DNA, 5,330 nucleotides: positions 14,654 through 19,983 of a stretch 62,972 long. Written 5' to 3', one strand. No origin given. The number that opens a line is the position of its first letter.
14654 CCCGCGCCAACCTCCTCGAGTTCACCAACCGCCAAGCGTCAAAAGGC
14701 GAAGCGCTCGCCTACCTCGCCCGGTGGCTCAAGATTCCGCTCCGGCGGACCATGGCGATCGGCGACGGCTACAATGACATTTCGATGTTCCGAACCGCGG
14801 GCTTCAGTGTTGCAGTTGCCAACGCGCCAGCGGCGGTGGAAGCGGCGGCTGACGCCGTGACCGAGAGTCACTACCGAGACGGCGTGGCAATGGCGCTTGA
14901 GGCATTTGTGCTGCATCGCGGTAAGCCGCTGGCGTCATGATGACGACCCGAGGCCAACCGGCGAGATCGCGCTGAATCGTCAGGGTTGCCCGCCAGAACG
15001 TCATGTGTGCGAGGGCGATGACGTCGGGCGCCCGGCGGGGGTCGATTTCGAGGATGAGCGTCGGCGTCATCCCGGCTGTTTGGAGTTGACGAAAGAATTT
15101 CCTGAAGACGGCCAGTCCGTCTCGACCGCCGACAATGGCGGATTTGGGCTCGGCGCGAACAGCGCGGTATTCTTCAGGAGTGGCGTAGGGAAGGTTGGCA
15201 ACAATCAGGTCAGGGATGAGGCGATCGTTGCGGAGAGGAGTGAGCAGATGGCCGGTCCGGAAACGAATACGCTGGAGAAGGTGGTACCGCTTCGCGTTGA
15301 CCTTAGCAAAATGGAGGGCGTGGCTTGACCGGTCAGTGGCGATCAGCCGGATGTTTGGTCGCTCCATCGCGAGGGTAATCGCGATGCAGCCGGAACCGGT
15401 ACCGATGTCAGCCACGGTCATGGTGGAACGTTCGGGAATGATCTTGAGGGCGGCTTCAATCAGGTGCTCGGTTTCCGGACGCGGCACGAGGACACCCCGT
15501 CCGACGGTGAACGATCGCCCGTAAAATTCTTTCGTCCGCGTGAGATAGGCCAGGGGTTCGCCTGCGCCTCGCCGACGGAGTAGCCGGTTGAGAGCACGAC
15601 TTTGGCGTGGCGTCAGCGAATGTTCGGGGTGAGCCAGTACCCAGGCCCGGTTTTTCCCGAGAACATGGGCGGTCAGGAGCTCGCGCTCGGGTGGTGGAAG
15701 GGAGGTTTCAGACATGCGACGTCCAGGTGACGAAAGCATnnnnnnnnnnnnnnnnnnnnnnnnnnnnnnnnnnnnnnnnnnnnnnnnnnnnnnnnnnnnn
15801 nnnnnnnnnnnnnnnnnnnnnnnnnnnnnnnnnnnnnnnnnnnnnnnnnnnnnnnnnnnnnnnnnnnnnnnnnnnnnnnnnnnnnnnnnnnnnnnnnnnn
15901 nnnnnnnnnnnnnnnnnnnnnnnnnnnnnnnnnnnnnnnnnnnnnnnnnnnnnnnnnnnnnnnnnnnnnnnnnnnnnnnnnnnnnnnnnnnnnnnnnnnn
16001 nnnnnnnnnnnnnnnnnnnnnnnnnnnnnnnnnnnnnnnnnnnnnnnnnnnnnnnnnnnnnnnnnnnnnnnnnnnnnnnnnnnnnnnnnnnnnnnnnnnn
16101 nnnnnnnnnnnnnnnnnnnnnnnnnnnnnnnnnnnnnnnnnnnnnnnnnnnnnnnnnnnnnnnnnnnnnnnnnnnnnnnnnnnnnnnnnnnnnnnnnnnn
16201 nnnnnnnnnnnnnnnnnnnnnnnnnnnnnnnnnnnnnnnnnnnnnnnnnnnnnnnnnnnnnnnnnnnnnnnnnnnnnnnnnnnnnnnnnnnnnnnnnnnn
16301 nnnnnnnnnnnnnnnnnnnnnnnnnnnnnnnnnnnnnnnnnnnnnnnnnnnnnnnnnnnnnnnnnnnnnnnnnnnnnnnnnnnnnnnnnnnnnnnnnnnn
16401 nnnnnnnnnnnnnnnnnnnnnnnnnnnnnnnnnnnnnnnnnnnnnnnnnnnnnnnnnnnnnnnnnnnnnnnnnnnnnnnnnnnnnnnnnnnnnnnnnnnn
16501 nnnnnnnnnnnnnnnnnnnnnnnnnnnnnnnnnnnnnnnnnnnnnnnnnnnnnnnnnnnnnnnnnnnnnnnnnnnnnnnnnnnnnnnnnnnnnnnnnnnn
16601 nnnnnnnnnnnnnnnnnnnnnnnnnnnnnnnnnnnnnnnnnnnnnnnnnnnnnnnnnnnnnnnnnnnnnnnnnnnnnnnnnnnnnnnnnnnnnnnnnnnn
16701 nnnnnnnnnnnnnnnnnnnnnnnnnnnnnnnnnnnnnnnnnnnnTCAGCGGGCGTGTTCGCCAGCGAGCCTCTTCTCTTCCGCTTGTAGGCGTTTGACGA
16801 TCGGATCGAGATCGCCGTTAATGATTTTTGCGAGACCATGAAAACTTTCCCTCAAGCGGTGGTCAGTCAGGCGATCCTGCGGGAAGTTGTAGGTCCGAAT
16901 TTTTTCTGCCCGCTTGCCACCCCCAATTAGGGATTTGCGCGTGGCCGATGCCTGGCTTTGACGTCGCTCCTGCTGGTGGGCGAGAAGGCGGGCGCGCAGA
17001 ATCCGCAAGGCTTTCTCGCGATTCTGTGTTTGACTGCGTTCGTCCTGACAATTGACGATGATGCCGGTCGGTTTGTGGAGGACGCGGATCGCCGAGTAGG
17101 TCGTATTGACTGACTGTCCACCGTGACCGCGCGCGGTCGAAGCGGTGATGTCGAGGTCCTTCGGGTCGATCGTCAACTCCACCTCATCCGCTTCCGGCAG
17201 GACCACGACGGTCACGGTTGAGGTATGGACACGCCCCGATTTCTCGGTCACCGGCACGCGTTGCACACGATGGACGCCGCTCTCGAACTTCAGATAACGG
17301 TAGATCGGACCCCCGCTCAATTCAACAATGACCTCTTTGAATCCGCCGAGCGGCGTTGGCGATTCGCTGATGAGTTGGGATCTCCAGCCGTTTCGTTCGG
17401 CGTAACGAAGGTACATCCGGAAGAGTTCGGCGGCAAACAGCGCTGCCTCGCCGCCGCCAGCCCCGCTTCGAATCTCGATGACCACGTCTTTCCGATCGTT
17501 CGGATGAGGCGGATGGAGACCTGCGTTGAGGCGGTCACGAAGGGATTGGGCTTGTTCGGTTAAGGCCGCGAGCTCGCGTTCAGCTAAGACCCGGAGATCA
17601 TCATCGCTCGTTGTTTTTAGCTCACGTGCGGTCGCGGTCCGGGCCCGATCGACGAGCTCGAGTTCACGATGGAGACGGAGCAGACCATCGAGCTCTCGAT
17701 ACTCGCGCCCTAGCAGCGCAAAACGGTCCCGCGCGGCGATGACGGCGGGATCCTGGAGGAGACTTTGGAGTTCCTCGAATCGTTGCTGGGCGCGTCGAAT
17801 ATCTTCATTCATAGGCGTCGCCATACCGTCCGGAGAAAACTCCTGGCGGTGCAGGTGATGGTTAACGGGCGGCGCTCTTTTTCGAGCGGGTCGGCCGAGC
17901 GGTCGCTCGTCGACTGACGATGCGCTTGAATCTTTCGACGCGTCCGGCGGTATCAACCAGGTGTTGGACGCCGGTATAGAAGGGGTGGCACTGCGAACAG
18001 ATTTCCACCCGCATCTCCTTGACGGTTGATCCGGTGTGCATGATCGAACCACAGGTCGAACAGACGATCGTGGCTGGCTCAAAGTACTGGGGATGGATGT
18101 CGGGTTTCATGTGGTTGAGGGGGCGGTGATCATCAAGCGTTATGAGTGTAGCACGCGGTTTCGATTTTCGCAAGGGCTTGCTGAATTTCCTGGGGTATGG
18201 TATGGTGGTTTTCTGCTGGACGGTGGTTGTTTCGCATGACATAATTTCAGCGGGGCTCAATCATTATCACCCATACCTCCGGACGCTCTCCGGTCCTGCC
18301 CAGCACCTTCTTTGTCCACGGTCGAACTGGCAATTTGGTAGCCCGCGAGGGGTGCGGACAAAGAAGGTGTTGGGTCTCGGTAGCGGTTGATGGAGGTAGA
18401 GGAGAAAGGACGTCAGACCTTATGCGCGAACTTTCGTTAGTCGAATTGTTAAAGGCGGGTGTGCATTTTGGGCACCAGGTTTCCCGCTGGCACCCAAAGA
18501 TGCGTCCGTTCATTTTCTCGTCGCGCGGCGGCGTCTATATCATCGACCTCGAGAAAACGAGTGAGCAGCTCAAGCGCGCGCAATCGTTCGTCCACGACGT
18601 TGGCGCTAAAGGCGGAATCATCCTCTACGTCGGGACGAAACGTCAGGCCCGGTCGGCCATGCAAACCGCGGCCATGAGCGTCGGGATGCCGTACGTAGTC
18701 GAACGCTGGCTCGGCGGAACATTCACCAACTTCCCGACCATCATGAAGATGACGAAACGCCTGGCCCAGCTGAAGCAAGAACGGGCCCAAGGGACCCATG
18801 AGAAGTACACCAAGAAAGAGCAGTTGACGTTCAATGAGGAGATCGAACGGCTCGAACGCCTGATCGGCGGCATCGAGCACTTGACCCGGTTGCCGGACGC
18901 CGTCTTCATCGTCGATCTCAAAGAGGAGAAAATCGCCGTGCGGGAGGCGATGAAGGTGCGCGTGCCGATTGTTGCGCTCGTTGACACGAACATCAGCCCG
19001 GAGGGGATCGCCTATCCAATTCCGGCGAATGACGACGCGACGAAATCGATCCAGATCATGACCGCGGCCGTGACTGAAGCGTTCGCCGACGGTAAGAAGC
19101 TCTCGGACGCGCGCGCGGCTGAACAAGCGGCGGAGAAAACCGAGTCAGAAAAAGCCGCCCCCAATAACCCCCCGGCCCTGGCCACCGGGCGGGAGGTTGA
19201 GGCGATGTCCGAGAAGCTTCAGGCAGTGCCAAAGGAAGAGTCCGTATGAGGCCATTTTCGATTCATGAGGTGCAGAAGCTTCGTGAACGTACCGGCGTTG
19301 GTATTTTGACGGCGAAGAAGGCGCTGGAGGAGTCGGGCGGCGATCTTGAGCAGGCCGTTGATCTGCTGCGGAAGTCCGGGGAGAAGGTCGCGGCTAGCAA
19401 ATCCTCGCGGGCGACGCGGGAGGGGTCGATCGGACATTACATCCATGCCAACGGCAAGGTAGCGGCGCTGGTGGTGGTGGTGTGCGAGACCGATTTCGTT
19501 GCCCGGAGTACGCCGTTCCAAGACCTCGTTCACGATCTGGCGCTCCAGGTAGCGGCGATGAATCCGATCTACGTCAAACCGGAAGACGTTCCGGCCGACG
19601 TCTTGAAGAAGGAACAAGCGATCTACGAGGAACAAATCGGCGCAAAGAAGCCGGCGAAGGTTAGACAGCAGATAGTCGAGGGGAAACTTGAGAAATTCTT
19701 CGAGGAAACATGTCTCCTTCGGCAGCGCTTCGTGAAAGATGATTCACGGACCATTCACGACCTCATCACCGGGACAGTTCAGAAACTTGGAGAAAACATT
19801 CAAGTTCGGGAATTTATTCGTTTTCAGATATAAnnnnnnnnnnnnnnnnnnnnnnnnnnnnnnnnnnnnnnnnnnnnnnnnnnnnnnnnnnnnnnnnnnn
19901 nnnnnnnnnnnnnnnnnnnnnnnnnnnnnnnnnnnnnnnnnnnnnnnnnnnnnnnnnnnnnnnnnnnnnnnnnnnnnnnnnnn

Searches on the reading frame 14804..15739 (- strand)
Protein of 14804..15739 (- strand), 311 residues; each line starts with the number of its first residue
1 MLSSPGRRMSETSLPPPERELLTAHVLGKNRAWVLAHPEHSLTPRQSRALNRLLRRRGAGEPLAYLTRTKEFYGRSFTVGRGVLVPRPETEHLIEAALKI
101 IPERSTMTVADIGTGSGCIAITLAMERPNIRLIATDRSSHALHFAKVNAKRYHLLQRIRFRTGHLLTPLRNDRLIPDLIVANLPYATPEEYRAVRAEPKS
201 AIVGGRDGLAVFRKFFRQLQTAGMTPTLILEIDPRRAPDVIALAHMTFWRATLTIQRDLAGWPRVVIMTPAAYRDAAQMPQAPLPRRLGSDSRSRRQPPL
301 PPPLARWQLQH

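Call 48: search_protein_families(library=pfam, proteins=[window:14804-15739:-], max_evalue=0.00001)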
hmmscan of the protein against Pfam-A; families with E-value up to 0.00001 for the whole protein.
window:14804-15739:- (311 aa): 5 families
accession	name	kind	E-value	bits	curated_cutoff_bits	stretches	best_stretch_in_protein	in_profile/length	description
PF17827.6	PrmC_N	-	1.3e-13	51.7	23.4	1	15-67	18-70/71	PrmC N-terminal domain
PF05175.20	MTS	-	6.2e-10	39.4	23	1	98-189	24-112/170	Methyltransferase small domain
PF13847.12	Methyltransf_31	-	1.3e-07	31.8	27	1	104-182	2-81/145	Methyltransferase domain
PF12847.13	Methyltransf_18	-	5.9e-07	30.1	27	1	96-180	7-88/151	Methyltransferase domain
PF13649.12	Methyltransf_25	-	4.8e-06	27.6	27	1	109-194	1-85/97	Methyltransferase domain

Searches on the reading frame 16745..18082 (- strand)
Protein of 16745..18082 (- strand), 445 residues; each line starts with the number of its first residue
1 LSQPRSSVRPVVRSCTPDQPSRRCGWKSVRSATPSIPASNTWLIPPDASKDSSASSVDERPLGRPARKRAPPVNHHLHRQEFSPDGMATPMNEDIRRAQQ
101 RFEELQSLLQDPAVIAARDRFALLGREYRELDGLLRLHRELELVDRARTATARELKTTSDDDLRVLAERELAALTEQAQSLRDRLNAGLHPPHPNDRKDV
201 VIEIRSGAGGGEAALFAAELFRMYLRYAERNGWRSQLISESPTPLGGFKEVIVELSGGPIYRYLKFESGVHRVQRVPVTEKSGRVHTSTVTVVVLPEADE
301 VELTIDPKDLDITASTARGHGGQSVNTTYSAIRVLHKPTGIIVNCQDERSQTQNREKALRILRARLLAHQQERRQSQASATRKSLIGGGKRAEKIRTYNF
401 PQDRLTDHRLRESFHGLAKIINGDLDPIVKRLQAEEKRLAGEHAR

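Call 48: search_protein_families(library=pfam, proteins=[window:16745-18082:-], max_evalue=0.00001)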
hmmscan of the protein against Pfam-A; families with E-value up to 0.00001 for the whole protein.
window:16745-18082:- (445 aa): 2 families
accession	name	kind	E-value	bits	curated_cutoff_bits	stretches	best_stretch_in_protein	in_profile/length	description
PF03462.23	PCRF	-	3.7e-61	206.8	24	1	99-292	2-194/194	PCRF domain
PF00472.26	RF-1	-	8.7e-38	129.3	35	1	299-409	1-116/116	RF-1 domain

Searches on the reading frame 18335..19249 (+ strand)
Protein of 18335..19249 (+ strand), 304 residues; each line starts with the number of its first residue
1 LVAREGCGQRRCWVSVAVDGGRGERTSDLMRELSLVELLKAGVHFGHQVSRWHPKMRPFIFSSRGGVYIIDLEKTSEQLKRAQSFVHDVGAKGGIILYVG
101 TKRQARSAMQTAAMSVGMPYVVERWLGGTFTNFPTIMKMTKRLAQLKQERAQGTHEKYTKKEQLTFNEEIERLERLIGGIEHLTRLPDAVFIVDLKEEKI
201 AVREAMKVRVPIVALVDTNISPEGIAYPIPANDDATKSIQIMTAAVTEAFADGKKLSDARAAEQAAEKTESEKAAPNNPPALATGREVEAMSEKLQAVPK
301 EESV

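Call 48: search_protein_families(library=pfam, proteins=[window:18335-19249:+], max_evalue=0.00001)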
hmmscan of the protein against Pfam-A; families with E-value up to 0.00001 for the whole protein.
window:18335-19249:+ (304 aa): 1 family
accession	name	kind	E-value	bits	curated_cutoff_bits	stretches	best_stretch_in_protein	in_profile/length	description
PF00318.25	Ribosomal_S2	-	1.3e-83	280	26.1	1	38-253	1-216/216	Ribosomal protein S2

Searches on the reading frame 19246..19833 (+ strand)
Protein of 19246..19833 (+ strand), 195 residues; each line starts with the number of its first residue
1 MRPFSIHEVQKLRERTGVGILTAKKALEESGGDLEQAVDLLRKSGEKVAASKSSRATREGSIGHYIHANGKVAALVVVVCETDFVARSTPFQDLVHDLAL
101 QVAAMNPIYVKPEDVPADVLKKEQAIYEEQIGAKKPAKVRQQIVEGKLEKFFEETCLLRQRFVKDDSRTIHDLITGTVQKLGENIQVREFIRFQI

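Call 48: search_protein_families(library=pfam, proteins=[window:19246-19833:+], max_evalue=0.00001)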
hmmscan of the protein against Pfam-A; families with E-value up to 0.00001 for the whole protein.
window:19246-19833:+ (195 aa): 1 family
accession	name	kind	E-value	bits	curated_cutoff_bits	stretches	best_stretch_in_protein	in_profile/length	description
PF00889.24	EF_TS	-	1e-36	126.9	27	1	35-195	54-202/204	Elongation factor TS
